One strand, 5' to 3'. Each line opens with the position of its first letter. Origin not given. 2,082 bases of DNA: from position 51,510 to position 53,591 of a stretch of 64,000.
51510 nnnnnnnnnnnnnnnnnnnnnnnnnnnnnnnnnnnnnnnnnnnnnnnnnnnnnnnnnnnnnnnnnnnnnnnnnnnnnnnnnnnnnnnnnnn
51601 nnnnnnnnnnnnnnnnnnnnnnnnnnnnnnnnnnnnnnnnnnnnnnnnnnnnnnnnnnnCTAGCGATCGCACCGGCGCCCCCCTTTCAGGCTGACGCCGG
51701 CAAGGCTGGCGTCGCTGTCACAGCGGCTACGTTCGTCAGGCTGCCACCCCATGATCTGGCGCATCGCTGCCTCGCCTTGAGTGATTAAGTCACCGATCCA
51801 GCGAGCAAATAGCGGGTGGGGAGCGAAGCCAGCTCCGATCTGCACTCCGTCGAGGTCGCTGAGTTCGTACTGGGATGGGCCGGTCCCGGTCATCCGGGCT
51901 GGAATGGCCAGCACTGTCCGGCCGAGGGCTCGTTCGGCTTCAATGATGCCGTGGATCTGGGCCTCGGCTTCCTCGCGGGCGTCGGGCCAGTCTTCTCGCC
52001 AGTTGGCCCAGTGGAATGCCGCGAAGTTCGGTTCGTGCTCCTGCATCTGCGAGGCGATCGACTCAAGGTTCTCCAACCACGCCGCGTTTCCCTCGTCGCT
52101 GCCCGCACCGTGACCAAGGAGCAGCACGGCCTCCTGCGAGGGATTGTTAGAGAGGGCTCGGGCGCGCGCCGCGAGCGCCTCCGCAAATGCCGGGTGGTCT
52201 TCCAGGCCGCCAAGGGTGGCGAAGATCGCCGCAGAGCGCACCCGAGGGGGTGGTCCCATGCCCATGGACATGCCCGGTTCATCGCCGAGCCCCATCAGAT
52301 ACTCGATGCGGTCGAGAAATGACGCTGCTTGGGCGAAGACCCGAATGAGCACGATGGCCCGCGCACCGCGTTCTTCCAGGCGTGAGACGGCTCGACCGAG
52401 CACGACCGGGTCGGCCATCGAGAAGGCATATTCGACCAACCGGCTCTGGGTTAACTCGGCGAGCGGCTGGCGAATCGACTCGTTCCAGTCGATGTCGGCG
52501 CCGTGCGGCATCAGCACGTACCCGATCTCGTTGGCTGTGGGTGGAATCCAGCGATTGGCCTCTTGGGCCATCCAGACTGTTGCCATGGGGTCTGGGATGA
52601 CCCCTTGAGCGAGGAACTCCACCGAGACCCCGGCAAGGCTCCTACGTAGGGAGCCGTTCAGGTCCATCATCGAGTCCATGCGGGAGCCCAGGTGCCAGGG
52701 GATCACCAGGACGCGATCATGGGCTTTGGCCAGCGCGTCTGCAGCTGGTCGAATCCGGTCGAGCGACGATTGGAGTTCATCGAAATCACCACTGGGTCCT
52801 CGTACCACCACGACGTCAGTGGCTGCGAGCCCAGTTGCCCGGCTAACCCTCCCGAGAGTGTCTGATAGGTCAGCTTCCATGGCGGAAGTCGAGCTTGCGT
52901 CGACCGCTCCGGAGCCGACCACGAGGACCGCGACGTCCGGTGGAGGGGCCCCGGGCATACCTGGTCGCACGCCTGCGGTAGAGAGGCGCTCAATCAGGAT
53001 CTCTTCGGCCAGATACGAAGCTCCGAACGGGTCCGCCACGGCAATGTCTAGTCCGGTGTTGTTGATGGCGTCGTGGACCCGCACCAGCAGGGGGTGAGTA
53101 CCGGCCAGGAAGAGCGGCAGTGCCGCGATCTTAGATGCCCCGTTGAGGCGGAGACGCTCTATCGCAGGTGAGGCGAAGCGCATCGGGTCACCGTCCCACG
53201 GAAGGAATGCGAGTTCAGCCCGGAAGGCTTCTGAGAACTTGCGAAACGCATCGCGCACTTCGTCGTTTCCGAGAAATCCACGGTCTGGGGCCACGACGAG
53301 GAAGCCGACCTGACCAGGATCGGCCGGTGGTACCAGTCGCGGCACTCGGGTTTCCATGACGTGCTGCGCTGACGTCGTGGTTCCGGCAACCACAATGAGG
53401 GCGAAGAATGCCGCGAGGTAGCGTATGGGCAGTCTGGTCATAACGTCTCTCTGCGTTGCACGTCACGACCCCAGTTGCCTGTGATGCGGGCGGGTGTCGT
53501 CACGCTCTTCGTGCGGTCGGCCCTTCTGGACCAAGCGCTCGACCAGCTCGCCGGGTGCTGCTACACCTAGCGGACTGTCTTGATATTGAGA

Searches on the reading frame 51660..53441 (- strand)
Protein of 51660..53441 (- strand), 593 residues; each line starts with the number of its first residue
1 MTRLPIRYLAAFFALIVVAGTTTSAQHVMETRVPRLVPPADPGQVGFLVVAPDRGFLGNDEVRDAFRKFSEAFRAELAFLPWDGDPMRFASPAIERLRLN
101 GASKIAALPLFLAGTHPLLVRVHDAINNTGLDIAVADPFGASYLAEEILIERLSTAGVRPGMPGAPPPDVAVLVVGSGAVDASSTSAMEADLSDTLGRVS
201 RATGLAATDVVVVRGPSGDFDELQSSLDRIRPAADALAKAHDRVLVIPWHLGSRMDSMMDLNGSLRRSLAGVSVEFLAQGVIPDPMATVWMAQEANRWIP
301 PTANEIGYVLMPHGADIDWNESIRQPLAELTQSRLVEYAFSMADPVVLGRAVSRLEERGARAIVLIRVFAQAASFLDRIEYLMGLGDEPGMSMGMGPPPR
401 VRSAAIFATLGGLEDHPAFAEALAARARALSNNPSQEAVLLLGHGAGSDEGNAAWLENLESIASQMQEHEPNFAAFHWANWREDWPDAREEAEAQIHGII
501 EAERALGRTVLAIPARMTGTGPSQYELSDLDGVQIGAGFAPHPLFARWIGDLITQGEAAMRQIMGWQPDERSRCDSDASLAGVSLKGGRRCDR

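Call 8: search_protein_families(library=pfam, proteins=[window:51660-53441:-], max_evalue=0.01)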
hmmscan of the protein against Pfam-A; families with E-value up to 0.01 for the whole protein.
window:51660-53441:- (593 aa): 1 family
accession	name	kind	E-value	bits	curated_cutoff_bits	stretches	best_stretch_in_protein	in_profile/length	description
PF01903.22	CbiX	-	3.6e-05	24.5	22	0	316-381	5-74/106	CbiX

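Call 13: find_homologous_proteins(query=window:51660-53441:-, max_evalue=0.00001)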
Query window:51660-53441:- (593 aa): 261 proteins with E <= 0.00001 among 8000 candidates; the best 120 are listed.
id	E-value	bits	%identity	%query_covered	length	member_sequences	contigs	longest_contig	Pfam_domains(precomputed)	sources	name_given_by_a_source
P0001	0.0e+0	1304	99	100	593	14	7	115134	PF01903.23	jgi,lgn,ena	-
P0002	4.6e-261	885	72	94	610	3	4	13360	PF01903.23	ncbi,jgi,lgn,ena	-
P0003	2.3e-196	672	57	90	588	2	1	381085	PF01903.23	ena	-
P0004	1.1e-187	643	54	92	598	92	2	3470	PF01903.23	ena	-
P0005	3.0e-186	638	54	91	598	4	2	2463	PF01903.23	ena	-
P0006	4.4e-185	635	54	95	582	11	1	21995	PF01903.23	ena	-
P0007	5.9e-183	628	54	89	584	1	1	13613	PF01903.23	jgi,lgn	jgi:sirohydrochlorin ferrochelatase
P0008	5.1e-182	625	52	92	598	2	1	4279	PF01903.23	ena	-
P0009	4.6e-169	582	52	91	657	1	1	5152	PF01903.23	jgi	-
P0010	2.5e-161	556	49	90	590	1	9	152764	PF01903.23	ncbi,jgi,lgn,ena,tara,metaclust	tara:strand:+ start:7278 stop:9050 length:1773 start_codon:yes stop_codon:yes gene_type:complete|met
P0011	3.1e-158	546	48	93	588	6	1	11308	PF01903.23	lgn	-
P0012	7.4e-154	532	46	95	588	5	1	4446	PF01903.23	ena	-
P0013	1.3e-107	379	37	87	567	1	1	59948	PF01903.23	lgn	-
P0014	1.8e-107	378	40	87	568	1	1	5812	PF01903.23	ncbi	ncbi:MAG: sirohydrochlorin chelatase [Nitrospiria bacterium]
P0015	3.3e-106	374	42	90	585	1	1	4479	PF01903.23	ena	-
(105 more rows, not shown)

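Call 14: find_encoding_contigs(protein=P0003, flank=10000, max_places=2)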
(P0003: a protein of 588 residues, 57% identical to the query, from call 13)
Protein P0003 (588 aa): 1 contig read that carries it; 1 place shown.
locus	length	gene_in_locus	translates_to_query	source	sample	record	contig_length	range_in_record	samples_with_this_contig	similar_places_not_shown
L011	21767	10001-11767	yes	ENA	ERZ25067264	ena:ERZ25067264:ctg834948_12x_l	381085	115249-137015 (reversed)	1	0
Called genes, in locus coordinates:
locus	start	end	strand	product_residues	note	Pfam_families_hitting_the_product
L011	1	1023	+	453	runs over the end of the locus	PF05598:DUF772, PF01609:DDE_Tnp_1 (weak)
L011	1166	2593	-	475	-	PF03050:DDE_Tnp_IS66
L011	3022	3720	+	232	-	PF00872:Transposase_mut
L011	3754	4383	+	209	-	-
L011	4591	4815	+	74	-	-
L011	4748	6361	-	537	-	PF12796:Ank_2, PF13857:Ank_5, PF12796:Ank_2, PF00023:Ank, PF13606:Ank_3 (weak), PF12796:Ank_2, PF13637:Ank_4 (weak), PF12796:Ank_2, +3 more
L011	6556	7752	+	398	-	PF22483:Mu-transpos_C_2, PF01695:IstB_IS21, PF13191:AAA_16 (weak)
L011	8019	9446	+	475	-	PF03050:DDE_Tnp_IS66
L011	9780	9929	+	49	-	PF07676:PD40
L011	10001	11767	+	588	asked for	PF01903:CbiX (faint)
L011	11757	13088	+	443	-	PF01011:PQQ (faint), PF13360:PQQ_2, PF13570:Beta-prop_ACSF4, PF13360:PQQ_2 (weak)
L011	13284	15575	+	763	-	PF07715:Plug, PF00593:TonB_dep_Rec_b-barrel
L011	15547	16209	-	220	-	-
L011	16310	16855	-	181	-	-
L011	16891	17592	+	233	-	PF13610:DDE_Tnp_IS240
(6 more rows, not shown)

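Call 15: find_encoding_contigs(protein=P0010, flank=10000, max_places=2)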
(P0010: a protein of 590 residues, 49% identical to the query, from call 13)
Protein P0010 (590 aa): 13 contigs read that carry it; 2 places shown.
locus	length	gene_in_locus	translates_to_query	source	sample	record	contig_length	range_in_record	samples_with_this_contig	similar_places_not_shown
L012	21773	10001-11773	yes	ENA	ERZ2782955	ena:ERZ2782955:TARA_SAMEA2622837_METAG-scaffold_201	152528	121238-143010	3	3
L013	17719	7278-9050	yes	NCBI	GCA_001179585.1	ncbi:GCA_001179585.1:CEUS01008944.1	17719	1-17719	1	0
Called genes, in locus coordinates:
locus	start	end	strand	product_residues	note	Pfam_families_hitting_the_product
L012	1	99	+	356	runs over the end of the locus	PF00144:Beta-lactamase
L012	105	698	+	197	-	-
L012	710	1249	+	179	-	PF14334:DUF4390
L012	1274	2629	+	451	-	PF00884:Sulfatase (faint), PF01663:Phosphodiest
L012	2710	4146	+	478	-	PF01011:PQQ (faint), PF13360:PQQ_2, PF13570:Beta-prop_ACSF4 (weak)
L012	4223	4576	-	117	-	-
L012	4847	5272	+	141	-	-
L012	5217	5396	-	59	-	-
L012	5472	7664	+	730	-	PF07715:Plug, PF00593:TonB_dep_Rec_b-barrel, PF14905:OMP_b-brl_3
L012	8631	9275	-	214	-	PF12836:HHH_3 (faint), PF00633:HHH (faint)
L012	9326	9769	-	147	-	-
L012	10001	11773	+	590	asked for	PF01903:CbiX (faint)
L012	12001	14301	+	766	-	PF07715:Plug, PF00593:TonB_dep_Rec_b-barrel, PF14905:OMP_b-brl_3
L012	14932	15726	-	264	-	PF13469:Sulfotransfer_3 (faint)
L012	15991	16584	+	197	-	PF01551:Peptidase_M23 (faint)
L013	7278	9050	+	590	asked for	PF01903:CbiX (faint)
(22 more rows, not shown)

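Call 16: find_encoding_contigs(protein=P0002, flank=10000, max_places=2)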
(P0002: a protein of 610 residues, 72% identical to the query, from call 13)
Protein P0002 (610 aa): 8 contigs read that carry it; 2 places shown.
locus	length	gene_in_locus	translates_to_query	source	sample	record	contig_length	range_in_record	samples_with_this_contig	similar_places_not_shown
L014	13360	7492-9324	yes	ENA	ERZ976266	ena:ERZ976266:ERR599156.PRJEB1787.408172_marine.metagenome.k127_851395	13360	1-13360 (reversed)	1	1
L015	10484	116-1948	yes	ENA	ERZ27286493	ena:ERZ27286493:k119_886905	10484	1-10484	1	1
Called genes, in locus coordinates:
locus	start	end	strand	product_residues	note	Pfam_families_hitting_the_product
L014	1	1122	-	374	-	?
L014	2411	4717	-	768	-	-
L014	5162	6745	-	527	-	PF01435:Peptidase_M48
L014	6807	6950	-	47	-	-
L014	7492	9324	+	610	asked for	PF01903:CbiX (faint)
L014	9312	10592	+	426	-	PF13360:PQQ_2, PF01011:PQQ (faint), PF13570:Beta-prop_ACSF4, PF13360:PQQ_2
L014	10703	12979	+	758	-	PF07715:Plug, PF00593:TonB_dep_Rec_b-barrel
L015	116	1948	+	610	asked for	PF01903:CbiX (faint)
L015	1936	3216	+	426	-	PF13360:PQQ_2, PF01011:PQQ (faint), PF13570:Beta-prop_ACSF4, PF13360:PQQ_2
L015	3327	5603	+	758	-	PF07715:Plug, PF00593:TonB_dep_Rec_b-barrel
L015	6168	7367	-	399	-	-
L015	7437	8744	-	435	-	PF08238:Sel1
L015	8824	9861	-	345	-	-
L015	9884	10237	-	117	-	PF13560:HTH_31, PF12844:HTH_19, PF01381:HTH_3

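Call 20: find_related_loci(query=A1, collection=genome_contigs, flank=10000)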
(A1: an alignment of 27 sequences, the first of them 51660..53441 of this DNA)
Query A1 (593 aa) in genome_contigs; peptide patterns used: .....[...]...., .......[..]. (x = any residue, [..] = any of these).
221 stretches matched a pattern; 121 encode a relative of the query (tblastn E <= 1e-3); the best 80 are kept; 80 distinct loci.
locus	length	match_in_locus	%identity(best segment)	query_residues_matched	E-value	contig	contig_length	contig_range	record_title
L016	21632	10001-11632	54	35-574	0e+0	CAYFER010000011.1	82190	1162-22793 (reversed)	MAG TPA_asm: uncultured Vicinamibacteraceae bacterium isolate ERP001736_co3_64 genome assembly, contig: NODE_59_length_8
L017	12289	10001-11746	53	1-566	0e+0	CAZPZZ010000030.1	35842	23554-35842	MAG TPA_asm: uncultured Vicinamibacteraceae bacterium isolate SRP092796_co3_772 genome assembly, contig: NODE_1595_lengt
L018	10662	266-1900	51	36-579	0e+0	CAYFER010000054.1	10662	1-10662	MAG TPA_asm: uncultured Vicinamibacteraceae bacterium isolate ERP001736_co3_64 genome assembly, contig: NODE_3687_length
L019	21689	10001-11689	48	14-564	1e-161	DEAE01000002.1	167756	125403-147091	MAG TPA_asm: Acidobacteria bacterium UBA2990 UBA2990_contig_2444, whole genome shotgun sequence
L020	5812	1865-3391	40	44-560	3e-112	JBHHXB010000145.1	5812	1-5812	MAG: Nitrospiria bacterium isolate D_2_bin.8 NODE_7929_length_5812_cov_14.756123, whole genome shotgun sequence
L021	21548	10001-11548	36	40-555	2e-106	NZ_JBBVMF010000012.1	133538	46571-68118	Rhodohalobacter sp. 8-1 Scaffold12_1, whole genome shotgun sequence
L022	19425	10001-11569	41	40-560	2e-106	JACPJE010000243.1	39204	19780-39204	MAG: Candidatus Latescibacterota bacterium isolate NC_groundwater_459_Ag_B-0.1um_64_11 S34_3B_scaffold_306626, whole gen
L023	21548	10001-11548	37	40-555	9e-106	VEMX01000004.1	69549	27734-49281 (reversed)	MAG: Balneolaceae bacterium isolate MES10 c_000000000296, whole genome shotgun sequence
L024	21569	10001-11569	36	34-555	9e-106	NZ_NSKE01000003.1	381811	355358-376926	Aliifodinibius salipaludis strain WN023 contig3, whole genome shotgun sequence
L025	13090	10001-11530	38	44-561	1e-105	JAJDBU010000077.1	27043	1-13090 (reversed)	MAG: Nitrospirota bacterium isolate OFTM244 OFTM244_76, whole genome shotgun sequence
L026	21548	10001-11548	36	40-555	6e-104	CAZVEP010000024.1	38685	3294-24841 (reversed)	MAG TPA_asm: uncultured Rhodohalobacter sp. isolate binchicken_co13_313 genome assembly, contig: NODE_1110_length_38685_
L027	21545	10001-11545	40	44-556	1e-103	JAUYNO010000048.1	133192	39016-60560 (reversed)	MAG: Stagnimonas sp. isolate C4_concoct.bin.104_sub C4_k141_127144, whole genome shotgun sequence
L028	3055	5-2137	38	44-562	2e-106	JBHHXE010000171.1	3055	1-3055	MAG: Nitrospiria bacterium isolate D_2_bin.51 NODE_24927_length_3055_cov_8.487333, whole genome shotgun sequence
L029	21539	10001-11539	36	43-553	4e-101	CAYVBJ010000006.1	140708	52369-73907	MAG TPA_asm: uncultured Balneolaceae bacterium isolate binchicken_co218_300 genome assembly, contig: NODE_17_length_1407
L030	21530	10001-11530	37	45-555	6e-100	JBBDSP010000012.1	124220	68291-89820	MAG: Gracilimonas sp. isolate LejiaC_42_46 Lejia_C_292_length_124220_cov_29, whole genome shotgun sequence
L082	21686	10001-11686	34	10-565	5e-86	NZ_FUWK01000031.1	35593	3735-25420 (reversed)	Nitrosomonas europaea strain ATCC 25978, whole genome shotgun sequence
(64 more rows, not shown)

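Call 29: search_protein_families(library=ncbifam, proteins=[window:51660-53441:-], max_evalue=0.001)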
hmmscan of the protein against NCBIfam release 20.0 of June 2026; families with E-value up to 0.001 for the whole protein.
window:51660-53441:- (593 aa): 2 families
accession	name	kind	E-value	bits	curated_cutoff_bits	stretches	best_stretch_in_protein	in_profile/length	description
NF033198.0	F430_CfbA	equivalog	8e-05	22.6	120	0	93-153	49-120/122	sirohydrochlorin nickelochelatase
NF002090.2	PRK00923.1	subfamily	8.7e-05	22.6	120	0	307-371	2-70/129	sirohydrochlorin nickelochelatase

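Call 38: search_protein_families(library=pfam, proteins=[L019:8285-9445:+, L019:12170-13306:+, L019:13793-15085:-, L019:15398-15688:+, L019:16257-17099:+, L019:17174-18280:+, L014:2411-4717:-, L016:9569-9877:+, L082:8449-9891:+, L082:11825-13918:+], max_evalue=0.001)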
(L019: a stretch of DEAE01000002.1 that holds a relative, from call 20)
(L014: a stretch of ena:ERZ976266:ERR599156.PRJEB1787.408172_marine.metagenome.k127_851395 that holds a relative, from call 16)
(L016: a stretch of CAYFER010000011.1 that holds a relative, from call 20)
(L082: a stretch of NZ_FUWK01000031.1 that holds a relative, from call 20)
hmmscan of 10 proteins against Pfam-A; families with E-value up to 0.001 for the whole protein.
L019:8285-9445:+ (386 aa): 3 families
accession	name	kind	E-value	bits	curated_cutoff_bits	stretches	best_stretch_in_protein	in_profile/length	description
PF07676.18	PD40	-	7.3e-38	128.2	20.9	5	342-381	2-38/38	WD40-like Beta Propeller Repeat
PF08865.16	DUF1830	-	8.6e-05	22.9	25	1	185-223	11-49/66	Domain of unknown function (DUF1830)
PF14583.12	Pectate_lyase22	-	0.00068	18.9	30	0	91-155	43-105/386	Oligogalacturonate lyase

L019:12170-13306:+ (378 aa): 1 family
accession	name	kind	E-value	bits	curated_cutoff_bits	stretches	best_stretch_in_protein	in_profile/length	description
PF03929.21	PepSY_TM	-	3.7e-45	155.4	28.8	1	8-373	1-295/295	PepSY-associated TM region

L019:13793-15085:- (430 aa): 3 families
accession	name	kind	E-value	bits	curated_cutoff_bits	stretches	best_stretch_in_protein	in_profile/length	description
PF13570.13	Beta-prop_ACSF4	-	2.7e-25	89.9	133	2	200-392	20-209/329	Beta-alanine-activating enzyme, beta-propeller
PF13360.13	PQQ_2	-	7.2e-23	81.9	27.6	2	211-415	5-211/233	Outer membrane protein assembly factor BamB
PF01011.28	PQQ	-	5.3e-11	42.4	26.7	0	248-277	187-216/595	Glucose/ethanol/alcohol dehydrogenase, beta-propeller domain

L019:15398-15688:+ (96 aa): 0 families

L019:16257-17099:+ (280 aa): 1 family
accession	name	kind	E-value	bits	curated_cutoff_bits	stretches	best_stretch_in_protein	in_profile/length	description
PF01578.25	Cytochrom_C_asm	-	3.8e-21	76.1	29.9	1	75-266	11-200/212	Cytochrome C assembly protein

L019:17174-18280:+ (368 aa): 0 families

L014:2411-4717:- (768 aa): 1 family
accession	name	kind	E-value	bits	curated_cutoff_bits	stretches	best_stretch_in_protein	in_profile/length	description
PF01433.26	Peptidase_M1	-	0.00041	20.5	27.7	1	345-487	70-218/218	Peptidase family M1 domain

L016:9569-9877:+ (102 aa): 0 families

L082:8449-9891:+ (480 aa): 1 family
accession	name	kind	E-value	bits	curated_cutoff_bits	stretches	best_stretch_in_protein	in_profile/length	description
PF10087.14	DUF2325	-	5.2e-25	87.9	33.6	1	368-460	1-93/94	Uncharacterized protein conserved in bacteria (DUF2325)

L082:11825-13918:+ (697 aa): 2 families
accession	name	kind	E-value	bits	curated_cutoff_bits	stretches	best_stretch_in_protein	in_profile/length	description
PF00593.30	TonB_dep_Rec_b-barrel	-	8e-58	197.8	27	1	240-670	18-436/436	TonB dependent receptor-like, beta-barrel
PF07715.20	Plug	-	5.6e-26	91.6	23.9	1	64-168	2-107/107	TonB-dependent Receptor Plug Domain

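Call 53: search_solved_structures(query=window:51660-53441:-, max_evalue=0.01)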
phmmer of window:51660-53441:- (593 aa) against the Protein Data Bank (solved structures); distinct sequences matched with E-value up to 0.01: 0.
